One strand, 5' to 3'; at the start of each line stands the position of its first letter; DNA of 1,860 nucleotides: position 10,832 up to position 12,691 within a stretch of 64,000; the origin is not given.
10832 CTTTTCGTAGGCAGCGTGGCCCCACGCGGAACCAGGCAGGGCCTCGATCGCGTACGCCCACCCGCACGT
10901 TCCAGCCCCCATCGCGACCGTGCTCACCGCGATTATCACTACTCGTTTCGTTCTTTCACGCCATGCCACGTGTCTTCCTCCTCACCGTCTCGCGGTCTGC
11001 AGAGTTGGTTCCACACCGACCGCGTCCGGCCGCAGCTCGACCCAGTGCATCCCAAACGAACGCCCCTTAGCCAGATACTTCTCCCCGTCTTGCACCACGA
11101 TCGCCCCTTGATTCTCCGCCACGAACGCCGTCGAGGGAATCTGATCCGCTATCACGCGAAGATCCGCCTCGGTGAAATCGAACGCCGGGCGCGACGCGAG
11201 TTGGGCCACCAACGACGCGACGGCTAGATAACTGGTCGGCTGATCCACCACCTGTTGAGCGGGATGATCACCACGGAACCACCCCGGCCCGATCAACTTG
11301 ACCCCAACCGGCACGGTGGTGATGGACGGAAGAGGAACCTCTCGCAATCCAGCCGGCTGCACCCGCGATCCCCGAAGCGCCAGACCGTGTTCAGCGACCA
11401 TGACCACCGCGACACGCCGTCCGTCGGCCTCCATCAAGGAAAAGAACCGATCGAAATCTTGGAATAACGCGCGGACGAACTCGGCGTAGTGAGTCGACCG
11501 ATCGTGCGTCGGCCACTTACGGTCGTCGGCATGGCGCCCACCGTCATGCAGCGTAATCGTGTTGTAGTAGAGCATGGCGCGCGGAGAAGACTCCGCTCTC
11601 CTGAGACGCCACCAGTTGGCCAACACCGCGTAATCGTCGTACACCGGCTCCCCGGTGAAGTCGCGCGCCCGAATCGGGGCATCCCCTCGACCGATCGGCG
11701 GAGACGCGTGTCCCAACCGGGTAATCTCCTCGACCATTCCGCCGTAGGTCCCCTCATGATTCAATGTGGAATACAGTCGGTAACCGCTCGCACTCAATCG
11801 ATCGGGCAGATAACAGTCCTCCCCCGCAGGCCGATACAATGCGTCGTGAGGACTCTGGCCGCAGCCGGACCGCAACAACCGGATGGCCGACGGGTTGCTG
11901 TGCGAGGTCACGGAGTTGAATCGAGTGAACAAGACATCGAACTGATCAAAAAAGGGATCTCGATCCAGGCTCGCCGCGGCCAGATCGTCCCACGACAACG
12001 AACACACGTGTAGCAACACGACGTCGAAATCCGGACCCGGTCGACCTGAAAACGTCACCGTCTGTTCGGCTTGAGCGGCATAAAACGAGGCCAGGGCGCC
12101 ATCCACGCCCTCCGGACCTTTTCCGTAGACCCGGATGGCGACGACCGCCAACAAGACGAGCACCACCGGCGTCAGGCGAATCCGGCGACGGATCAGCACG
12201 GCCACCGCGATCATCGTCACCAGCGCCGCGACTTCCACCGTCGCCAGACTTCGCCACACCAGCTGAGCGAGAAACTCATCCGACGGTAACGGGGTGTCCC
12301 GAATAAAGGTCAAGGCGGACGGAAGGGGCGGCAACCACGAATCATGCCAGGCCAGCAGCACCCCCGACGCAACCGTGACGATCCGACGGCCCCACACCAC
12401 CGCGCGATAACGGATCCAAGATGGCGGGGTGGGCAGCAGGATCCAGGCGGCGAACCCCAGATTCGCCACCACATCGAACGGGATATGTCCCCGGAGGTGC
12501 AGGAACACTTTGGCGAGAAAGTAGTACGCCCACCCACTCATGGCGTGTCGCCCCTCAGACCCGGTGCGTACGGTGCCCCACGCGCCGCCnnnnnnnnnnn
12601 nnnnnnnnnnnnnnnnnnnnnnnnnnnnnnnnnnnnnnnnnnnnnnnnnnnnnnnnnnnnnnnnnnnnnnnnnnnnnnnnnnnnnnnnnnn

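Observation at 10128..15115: Cellulose-synthase-like module bcsA (tandem PilZ) - bcsG - secreted orf - dgkA with no bcsB in the window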

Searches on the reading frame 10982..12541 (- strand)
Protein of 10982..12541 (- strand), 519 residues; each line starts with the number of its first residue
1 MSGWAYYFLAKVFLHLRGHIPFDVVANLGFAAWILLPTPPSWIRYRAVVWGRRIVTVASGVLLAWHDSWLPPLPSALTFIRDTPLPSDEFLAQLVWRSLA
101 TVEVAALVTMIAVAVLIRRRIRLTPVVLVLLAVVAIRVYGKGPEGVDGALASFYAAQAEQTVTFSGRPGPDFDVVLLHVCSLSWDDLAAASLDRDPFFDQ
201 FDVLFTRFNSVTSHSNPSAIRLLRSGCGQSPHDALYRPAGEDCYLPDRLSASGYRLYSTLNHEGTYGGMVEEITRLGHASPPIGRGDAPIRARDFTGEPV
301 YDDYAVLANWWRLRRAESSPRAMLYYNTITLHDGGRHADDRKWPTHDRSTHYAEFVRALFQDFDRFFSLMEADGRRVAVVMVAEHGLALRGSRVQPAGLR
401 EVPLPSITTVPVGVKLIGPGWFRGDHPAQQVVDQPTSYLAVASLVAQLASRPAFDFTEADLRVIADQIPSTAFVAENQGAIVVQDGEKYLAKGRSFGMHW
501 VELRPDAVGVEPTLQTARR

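Call 4: search_protein_families(library=pfam, proteins=[window:10982-12541:-], max_evalue=0.01)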
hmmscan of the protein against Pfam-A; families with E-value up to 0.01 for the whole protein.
window:10982-12541:- (519 aa): 1 family
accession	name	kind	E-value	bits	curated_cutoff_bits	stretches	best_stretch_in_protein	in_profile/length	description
PF11658.13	CBP_BcsG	-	1.2e-130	437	24.8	2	146-492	165-510/516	Cellulose biosynthesis protein BcsG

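Call 5: search_protein_families(library=ncbifam, proteins=[window:10982-12541:-], max_evalue=0.01)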
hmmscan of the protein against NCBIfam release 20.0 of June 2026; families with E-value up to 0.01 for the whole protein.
window:10982-12541:- (519 aa): 1 family
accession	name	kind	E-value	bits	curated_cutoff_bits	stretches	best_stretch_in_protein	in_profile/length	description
TIGR03368.1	cellulose_yhjU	equivalog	4.9e-128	427.8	410.2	2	145-501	164-516/518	cellulose biosynthesis protein BcsG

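Call 22: search_solved_structures(query=window:10982-12541:-, max_evalue=0.001, show_alignments=1)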
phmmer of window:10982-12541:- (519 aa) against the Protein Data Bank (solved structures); distinct sequences matched with E-value up to 0.001: 4.
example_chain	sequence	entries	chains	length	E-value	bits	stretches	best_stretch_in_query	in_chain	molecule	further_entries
9b8v_B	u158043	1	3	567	7.3e-89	301.8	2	148-501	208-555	Cellulose biosynthesis protein BcsG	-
9fmv_B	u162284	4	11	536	7.8e-83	281.9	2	148-458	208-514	Cellulose biosynthesis protein BcsG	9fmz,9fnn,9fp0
6pcz_A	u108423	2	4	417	6.8e-78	265.6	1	148-491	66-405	Cellulose biosynthesis protein BcsG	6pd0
5ojh_A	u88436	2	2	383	3e-76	260.2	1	148-490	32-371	Cellulose biosynthesis protein BcsG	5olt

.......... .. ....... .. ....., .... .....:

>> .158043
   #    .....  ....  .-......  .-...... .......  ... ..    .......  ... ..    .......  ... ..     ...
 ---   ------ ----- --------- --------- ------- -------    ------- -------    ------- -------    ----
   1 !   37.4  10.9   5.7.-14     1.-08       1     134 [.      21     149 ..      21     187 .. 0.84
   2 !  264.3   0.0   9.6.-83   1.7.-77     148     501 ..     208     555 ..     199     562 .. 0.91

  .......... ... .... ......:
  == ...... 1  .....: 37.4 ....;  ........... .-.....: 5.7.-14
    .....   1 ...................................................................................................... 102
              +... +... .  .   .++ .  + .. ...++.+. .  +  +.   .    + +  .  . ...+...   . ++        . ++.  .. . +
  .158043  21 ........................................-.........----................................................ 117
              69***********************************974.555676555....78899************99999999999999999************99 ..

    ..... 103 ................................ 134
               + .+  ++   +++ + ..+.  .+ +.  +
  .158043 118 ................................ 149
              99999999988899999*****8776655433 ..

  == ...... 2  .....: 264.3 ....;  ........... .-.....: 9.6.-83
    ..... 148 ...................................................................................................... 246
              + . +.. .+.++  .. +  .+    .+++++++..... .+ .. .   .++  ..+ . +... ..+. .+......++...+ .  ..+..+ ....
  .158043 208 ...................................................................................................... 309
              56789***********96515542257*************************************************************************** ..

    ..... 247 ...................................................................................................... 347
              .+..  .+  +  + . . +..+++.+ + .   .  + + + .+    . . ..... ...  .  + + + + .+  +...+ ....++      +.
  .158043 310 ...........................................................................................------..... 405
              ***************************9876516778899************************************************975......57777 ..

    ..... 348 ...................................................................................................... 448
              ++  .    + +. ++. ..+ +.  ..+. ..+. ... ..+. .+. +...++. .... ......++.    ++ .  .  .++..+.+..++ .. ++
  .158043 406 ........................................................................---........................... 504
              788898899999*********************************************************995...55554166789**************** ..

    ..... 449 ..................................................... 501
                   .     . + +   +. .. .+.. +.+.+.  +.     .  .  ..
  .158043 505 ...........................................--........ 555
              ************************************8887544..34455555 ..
